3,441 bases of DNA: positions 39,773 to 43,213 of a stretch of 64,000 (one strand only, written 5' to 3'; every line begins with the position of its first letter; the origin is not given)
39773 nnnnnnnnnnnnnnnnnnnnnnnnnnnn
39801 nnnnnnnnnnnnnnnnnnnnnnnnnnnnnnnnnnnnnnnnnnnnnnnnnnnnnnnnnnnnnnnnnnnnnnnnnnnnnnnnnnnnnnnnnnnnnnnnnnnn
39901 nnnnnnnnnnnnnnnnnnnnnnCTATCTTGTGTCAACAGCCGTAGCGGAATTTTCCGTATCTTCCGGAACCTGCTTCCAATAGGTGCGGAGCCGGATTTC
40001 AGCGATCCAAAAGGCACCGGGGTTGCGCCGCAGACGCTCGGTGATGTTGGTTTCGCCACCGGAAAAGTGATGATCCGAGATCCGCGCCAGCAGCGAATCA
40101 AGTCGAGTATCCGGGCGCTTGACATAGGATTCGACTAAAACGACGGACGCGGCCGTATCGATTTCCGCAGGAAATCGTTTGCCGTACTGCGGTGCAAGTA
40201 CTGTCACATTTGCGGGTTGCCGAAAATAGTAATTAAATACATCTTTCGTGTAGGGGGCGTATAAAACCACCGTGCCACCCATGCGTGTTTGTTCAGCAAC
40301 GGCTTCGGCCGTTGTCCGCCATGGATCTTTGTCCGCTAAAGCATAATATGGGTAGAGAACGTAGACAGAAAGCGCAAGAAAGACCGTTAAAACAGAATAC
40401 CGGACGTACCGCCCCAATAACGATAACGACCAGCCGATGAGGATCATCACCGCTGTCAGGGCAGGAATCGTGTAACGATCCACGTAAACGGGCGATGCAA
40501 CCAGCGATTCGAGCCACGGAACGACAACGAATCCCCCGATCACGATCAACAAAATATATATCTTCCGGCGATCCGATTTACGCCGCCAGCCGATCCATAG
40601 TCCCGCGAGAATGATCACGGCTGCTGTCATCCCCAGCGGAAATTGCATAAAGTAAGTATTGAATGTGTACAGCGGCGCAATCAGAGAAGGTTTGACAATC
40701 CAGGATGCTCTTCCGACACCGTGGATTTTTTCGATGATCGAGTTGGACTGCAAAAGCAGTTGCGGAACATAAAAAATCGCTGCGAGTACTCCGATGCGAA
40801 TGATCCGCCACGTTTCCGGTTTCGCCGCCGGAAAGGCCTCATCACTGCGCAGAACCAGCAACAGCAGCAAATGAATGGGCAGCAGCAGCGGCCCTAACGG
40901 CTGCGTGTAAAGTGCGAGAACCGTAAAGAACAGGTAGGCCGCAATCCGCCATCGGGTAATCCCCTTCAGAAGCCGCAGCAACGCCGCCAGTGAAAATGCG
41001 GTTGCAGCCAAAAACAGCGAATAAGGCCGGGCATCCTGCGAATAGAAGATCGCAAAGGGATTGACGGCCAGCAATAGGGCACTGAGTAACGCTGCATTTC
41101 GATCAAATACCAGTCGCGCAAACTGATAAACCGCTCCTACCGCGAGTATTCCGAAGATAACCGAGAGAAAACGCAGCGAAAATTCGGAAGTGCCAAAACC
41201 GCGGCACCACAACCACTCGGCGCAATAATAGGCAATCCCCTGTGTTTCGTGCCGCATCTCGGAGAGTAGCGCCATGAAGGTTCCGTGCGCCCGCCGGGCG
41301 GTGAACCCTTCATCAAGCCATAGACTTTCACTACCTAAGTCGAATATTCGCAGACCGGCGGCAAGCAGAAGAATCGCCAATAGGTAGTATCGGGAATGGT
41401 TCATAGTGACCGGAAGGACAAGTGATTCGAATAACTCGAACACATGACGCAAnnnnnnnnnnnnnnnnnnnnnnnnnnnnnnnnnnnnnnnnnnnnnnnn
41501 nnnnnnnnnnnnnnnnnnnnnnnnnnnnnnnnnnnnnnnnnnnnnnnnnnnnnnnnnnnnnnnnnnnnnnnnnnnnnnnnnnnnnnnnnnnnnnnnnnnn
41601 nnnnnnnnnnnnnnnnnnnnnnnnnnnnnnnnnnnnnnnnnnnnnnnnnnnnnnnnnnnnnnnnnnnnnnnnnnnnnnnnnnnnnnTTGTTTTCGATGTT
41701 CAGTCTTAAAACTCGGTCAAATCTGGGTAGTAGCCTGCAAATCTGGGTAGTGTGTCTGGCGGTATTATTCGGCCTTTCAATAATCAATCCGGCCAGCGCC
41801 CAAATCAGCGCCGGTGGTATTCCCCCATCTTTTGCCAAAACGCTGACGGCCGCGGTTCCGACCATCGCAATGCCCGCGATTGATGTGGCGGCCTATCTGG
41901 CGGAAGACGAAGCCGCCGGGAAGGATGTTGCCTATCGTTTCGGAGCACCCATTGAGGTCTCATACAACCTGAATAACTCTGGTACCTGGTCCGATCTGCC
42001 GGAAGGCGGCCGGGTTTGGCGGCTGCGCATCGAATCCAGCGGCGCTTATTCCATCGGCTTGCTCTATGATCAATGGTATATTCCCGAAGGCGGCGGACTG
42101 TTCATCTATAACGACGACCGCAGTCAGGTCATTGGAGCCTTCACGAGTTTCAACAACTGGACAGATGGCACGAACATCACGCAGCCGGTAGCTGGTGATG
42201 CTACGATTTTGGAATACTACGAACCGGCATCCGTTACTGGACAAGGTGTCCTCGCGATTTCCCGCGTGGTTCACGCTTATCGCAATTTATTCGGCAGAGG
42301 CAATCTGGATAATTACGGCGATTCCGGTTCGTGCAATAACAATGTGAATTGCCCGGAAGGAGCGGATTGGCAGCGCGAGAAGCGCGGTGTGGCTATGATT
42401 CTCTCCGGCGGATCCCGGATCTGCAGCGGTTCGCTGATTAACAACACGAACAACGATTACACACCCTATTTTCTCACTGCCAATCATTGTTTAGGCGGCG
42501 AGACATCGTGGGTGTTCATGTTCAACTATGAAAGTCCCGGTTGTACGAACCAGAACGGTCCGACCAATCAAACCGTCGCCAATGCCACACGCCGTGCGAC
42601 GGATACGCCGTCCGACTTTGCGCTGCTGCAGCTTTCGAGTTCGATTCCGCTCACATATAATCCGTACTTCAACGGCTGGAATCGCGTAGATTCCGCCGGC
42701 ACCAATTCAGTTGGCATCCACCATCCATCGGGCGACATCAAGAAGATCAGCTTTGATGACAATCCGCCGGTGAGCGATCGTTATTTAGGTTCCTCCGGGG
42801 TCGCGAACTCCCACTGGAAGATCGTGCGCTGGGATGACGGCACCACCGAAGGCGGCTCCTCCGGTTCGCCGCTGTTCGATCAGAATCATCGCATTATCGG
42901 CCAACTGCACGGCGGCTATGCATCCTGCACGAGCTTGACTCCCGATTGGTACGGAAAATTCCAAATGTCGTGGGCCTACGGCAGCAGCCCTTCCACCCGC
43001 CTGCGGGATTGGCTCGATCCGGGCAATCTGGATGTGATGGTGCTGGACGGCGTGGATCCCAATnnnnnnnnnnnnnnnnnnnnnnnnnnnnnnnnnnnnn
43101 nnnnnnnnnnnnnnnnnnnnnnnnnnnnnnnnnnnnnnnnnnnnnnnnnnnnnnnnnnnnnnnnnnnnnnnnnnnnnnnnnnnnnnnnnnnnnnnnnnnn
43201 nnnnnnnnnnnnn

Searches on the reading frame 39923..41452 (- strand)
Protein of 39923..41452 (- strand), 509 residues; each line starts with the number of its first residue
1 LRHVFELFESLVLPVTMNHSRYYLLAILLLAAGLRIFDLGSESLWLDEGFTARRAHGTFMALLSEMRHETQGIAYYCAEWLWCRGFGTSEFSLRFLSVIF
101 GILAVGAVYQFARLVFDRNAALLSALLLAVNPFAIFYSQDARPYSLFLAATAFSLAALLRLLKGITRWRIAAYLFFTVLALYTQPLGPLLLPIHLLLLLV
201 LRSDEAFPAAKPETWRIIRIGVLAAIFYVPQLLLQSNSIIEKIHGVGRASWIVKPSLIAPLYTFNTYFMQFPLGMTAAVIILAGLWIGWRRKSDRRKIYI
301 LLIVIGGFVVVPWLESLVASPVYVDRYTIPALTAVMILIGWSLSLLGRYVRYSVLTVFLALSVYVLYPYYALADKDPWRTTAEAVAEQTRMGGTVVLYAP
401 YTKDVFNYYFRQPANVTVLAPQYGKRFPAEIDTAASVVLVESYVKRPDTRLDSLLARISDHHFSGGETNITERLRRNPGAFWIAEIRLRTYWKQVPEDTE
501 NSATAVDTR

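Call 31: search_protein_families(library=pfam, proteins=[window:39923-41452:-], max_evalue=0.0001)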
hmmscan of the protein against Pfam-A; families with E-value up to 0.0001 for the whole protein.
window:39923-41452:- (509 aa): 1 family
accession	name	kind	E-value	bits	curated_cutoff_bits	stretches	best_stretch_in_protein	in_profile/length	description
PF13231.12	PMT_2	-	1e-11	45.7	26.1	1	80-201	11-132/160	Dolichyl-phosphate-mannose-protein mannosyltransferase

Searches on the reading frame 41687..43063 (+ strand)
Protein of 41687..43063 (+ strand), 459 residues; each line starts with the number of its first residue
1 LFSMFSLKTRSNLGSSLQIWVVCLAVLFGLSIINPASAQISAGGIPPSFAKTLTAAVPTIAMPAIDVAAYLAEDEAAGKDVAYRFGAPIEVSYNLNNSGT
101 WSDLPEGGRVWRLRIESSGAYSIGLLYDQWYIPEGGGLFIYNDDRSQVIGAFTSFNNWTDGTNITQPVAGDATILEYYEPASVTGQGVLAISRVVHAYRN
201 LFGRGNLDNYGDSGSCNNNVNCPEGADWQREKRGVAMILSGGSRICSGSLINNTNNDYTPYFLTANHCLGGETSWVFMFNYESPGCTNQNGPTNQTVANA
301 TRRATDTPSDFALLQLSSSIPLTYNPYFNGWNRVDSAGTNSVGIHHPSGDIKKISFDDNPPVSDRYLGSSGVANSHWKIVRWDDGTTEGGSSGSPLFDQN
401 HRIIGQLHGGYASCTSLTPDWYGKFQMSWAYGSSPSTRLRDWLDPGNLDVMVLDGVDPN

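Call 7: find_homologous_proteins(query=window:41687-43063:+, max_evalue=1e-20)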
Query seq(459 aa) (459 aa): 7906 proteins with E <= 1e-20 among 8000 candidates; the best 120 are listed.
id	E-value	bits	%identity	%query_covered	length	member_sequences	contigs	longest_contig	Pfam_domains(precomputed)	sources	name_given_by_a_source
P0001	3.6e-217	740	69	99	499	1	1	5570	PF13365.13,PF27052.1,PF13620.13,PF00089.33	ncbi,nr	ncbi:MAG: trypsin-like peptidase domain-containing protein [bacterium]|nr:trypsin-like peptidase dom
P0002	1.5e-211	722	70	97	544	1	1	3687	PF13365.13,PF10342.16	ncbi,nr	ncbi:MAG: serine protease, partial [bacterium]|nr:serine protease [bacterium]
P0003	1.1e-198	679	70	92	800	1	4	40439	PF13365.13,PF13715.13,PF13620.13,PF00089.33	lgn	-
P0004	2.4e-192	659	67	96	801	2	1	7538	PF13365.13,PF20773.6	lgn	-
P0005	2.4e-185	636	64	95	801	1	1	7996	PF13365.13,PF13715.13,PF20773.6,PF13620.13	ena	-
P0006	6.9e-177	608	62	92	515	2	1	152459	PF13365.13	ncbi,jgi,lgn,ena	ncbi:MAG: serine protease [Candidatus Delongbacteria bacterium]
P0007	9.9e-177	607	60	96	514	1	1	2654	PF13365.13,PF27052.1,PF00089.33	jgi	-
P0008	6.8e-174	598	59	95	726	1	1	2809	PF13365.13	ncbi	ncbi:MAG: trypsin-like peptidase domain-containing protein, partial [Candidatus Zixiibacteriota bact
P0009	6.2e-172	591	60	96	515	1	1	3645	PF13365.13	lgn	-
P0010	2.4e-171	589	61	92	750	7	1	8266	PF13365.13,PF00801.27,PF00404.25,PF18911.7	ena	-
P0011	1.1e-169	584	60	96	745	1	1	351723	PF00801.27,PF18911.7,PF00089.33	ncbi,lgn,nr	ncbi:MAG: trypsin-like serine protease [candidate division Zixibacteria bacterium]|nr:trypsin-like s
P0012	2.3e-167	576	60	96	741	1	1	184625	PF13365.13,PF00801.27,PF18911.7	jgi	jgi:PKD repeat protein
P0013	2.0e-166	573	58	97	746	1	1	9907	PF13365.13,PF00801.27,PF18911.7,PF00089.33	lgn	-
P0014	3.8e-166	572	59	95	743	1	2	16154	PF13365.13,PF00801.27,PF18911.7,PF00089.33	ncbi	-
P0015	9.3e-166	571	56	98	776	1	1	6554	PF13365.13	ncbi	-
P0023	2.8e-164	566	61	95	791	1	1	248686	PF13365.13,PF13715.13,PF20773.6,PF13620.13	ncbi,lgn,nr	ncbi:MAG: carboxypeptidase regulatory-like domain-containing protein [Calditrichaeota bacterium]|nr:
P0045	2.3e-160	553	62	92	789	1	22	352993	PF13365.13,PF13715.13,PF20773.6,PF13620.13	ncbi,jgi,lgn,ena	-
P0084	2.3e-150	520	55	92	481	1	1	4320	PF13365.13,PF27052.1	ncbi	ncbi:MAG: hypothetical protein DWP97_07655, partial [Calditrichaeota bacterium]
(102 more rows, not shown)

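Call 38: find_encoding_contigs(protein=P0045, flank=10000, max_places=10)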
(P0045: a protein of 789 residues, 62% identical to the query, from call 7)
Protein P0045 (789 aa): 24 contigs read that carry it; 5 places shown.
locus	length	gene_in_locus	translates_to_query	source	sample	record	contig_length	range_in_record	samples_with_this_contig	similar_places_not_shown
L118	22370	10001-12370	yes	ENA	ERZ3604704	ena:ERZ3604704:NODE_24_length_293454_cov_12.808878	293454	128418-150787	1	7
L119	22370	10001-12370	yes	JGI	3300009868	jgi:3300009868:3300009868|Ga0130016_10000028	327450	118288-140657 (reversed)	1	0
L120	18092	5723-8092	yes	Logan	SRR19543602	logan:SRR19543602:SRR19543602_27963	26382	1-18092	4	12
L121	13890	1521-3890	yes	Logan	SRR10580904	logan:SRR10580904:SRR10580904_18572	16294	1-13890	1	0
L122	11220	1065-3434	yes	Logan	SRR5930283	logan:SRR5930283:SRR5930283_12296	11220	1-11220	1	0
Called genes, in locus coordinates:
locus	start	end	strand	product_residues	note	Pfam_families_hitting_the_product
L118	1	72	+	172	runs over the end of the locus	-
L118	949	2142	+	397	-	PF00162:PGK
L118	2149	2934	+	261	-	PF00121:TIM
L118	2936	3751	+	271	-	PF02498:Bro-N (faint)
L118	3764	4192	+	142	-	-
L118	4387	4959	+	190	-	PF14066:DUF4256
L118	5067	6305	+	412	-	PF01546:Peptidase_M20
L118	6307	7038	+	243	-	PF07638:Sigma70_ECF (faint)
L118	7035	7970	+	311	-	PF00069:Pkinase, PF03109:ABC1 (faint), PF07714:PK_Tyr_Ser-Thr, PF01636:APH (faint)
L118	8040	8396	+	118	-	-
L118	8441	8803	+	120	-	PF00903:Glyoxalase (faint), PF18029:Glyoxalase_6 (weak)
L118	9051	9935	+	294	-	PF00892:EamA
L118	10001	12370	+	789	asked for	PF13365:Trypsin_2 (weak), PF13620:CarboxypepD_reg, PF13715:CarbopepD_reg_2, PF20773:InhA-like_MAM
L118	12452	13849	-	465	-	-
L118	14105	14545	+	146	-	PF00571:CBS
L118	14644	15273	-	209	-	-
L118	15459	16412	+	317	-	PF13641:Glyco_tranf_2_3, PF00535:Glycos_transf_2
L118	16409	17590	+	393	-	PF13439:Glyco_transf_4, PF13579:Glyco_trans_4_4, PF20706:GT4-conflict, PF00534:Glycos_transf_1, PF13692:Glyco_trans_1_4, PF13524:Glyco_trans_1_2 (faint)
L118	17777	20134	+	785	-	PF13620:CarboxypepD_reg, PF13715:CarbopepD_reg_2, PF01483:P_proprotein, PF13620:CarboxypepD_reg, PF19190:BACON_2, PF13860:FlgD_ig (weak), PF18962:Por_Secre_tail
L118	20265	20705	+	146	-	PF13279:4HBT_2, PF03061:4HBT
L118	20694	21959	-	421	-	PF00501:AMP-binding, PF13193:AMP-binding_C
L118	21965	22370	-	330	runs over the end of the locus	PF13378:MR_MLE_C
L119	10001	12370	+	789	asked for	PF13365:Trypsin_2 (weak), PF13620:CarboxypepD_reg, PF13715:CarbopepD_reg_2, PF20773:InhA-like_MAM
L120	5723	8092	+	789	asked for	PF13365:Trypsin_2 (weak), PF13620:CarboxypepD_reg, PF13715:CarbopepD_reg_2, PF20773:InhA-like_MAM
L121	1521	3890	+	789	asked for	PF13365:Trypsin_2 (weak), PF13620:CarboxypepD_reg, PF13715:CarbopepD_reg_2, PF20773:InhA-like_MAM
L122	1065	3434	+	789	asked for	PF13365:Trypsin_2 (weak), PF13620:CarboxypepD_reg, PF13715:CarbopepD_reg_2, PF20773:InhA-like_MAM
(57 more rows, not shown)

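Call 40: find_encoding_contigs(protein=P0023, flank=10000, max_places=4)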
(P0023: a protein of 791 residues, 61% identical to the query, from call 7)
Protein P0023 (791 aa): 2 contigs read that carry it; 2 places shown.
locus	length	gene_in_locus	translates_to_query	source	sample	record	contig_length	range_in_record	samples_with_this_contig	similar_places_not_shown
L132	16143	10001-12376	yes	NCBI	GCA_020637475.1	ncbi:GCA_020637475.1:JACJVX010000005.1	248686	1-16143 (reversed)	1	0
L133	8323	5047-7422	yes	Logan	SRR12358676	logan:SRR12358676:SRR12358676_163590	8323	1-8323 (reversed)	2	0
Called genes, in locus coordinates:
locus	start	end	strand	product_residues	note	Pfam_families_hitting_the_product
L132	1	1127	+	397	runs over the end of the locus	PF00162:PGK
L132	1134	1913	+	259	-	PF00121:TIM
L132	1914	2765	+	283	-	PF00535:Glycos_transf_2, PF13641:Glyco_tranf_2_3, PF13632:Glyco_trans_2_3 (weak)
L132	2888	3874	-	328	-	PF01073:3Beta_HSD, PF01370:Epimerase, PF02719:Polysacc_synt_2, PF04321:RmlD_sub_bind, PF13460:NAD_binding_10, PF16363:GDP_Man_Dehyd, PF07993:NAD_binding_4 (weak)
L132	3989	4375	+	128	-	PF03840:SecG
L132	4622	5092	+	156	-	PF08818:DUF1801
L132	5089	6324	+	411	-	PF01546:Peptidase_M20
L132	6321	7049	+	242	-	PF07638:Sigma70_ECF (faint)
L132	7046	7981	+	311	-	PF00069:Pkinase, PF07714:PK_Tyr_Ser-Thr, PF03109:ABC1 (weak)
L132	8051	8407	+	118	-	-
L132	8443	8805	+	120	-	PF00903:Glyoxalase (faint), PF18029:Glyoxalase_6 (weak)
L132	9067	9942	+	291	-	PF00892:EamA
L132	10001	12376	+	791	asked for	PF13365:Trypsin_2, PF13620:CarboxypepD_reg, PF13715:CarbopepD_reg_2, PF20773:InhA-like_MAM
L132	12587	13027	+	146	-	PF00571:CBS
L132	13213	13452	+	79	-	PF25778:DUF7948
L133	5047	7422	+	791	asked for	PF13365:Trypsin_2, PF13620:CarboxypepD_reg, PF13715:CarbopepD_reg_2, PF20773:InhA-like_MAM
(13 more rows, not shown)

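Call 70: search_protein_families(library=pfam, proteins=[L118:12455-13921:-], max_evalue=0.001)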
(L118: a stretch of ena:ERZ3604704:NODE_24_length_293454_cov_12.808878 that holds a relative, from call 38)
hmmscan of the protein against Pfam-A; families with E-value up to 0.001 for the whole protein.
L118:12455-13921:- (489 aa): 0 families
